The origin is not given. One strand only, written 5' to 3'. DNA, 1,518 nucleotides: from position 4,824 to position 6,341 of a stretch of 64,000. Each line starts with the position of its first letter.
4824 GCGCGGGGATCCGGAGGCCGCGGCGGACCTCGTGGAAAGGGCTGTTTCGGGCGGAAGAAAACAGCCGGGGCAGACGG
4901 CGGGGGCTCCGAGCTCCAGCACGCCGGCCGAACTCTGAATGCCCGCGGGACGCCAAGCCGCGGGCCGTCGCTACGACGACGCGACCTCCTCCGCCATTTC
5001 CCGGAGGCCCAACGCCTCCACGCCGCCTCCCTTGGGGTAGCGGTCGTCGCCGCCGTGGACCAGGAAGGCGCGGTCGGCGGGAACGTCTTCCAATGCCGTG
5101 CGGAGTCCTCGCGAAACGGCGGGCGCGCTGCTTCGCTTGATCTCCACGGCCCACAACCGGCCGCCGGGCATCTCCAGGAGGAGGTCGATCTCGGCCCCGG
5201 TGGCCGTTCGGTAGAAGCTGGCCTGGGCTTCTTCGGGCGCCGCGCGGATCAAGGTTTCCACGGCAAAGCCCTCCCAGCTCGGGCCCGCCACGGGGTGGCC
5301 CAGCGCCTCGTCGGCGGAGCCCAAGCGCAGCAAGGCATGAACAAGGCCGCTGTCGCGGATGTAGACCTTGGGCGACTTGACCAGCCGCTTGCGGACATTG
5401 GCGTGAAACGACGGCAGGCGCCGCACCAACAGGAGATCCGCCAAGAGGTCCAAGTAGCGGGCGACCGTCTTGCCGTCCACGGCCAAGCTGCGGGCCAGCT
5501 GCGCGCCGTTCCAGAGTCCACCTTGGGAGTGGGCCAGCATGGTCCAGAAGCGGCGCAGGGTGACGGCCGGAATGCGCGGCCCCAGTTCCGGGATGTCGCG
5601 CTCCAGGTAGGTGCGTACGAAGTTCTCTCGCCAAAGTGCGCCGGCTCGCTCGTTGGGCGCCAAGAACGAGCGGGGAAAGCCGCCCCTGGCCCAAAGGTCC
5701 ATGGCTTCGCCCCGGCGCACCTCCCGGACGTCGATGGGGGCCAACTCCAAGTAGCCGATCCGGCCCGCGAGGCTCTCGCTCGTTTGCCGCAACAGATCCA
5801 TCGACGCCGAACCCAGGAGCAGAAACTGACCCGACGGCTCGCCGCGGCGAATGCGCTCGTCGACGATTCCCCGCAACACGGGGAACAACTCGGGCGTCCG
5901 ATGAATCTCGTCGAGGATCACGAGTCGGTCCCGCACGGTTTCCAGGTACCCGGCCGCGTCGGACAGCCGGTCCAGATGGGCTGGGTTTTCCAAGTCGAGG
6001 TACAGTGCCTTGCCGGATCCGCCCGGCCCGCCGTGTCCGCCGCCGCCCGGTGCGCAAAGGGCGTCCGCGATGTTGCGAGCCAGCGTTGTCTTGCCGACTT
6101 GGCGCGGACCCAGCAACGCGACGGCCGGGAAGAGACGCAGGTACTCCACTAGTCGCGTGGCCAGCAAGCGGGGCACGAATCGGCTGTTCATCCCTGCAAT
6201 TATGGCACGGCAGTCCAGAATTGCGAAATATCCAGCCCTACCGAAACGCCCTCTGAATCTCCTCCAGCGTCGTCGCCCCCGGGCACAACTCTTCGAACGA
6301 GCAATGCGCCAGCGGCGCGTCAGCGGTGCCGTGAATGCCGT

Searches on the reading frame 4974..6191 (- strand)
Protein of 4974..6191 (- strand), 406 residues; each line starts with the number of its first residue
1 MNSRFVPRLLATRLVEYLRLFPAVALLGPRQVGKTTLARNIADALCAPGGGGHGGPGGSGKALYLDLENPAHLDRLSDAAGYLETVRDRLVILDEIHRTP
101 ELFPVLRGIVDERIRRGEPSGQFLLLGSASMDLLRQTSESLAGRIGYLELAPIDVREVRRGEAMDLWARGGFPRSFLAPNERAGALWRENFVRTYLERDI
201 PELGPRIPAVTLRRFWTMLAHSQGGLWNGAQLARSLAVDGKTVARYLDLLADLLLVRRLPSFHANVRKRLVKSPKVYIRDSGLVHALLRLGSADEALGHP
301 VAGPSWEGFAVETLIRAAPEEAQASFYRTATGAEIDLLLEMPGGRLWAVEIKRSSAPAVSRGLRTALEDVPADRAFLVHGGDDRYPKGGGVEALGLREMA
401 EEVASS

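Call 4: search_protein_families(library=pfam, proteins=[window:4974-6191:-], max_evalue=0.01)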
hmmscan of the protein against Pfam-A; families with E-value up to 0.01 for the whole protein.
window:4974-6191:- (406 aa): 4 families
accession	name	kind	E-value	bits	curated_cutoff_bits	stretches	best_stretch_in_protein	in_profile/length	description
PF13635.12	DUF4143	-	3.6e-46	157.3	28.1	1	197-354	1-160/160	Domain of unknown function (DUF4143)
PF13173.12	AAA_14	-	1.2e-24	87.2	27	1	22-158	3-128/129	AAA domain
PF13481.12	AAA_25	-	1.9e-05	24.8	27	1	24-95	36-109/195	AAA domain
PF13191.12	AAA_16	-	0.0089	17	32.6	0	22-49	25-52/167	AAA ATPase domain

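Call 48: search_protein_families(library=padloc, proteins=[window:4974-6191:-], max_evalue=0.001)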
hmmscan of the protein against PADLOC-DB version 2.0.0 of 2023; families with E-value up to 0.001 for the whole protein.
window:4974-6191:- (406 aa): 8 families
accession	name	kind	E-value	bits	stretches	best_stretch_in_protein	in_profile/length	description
PDLC04790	PDC-S01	-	5.3e-86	287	2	157-399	168-417/422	-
PDLC04789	PDC-S01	-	1.2e-39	134.4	1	7-356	3-343/375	-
PDLC04791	PDC-S01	-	1.5e-24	84.4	1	6-380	6-377/395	-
PDLC04787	PDC-S01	-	8.5e-18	62.4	1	1-289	6-305/412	-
PDLC04786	PDC-S01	-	6.7e-08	29.7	0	272-366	304-398/439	-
PDLC04788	PDC-S01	-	2.9e-07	27.8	0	241-376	261-404/448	-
PDLC04792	PDC-S01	-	3.5e-05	20.6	0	275-368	306-399/452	-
PDLC04140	mad8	-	8.7e-05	20.2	1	22-149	28-119/314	mads_8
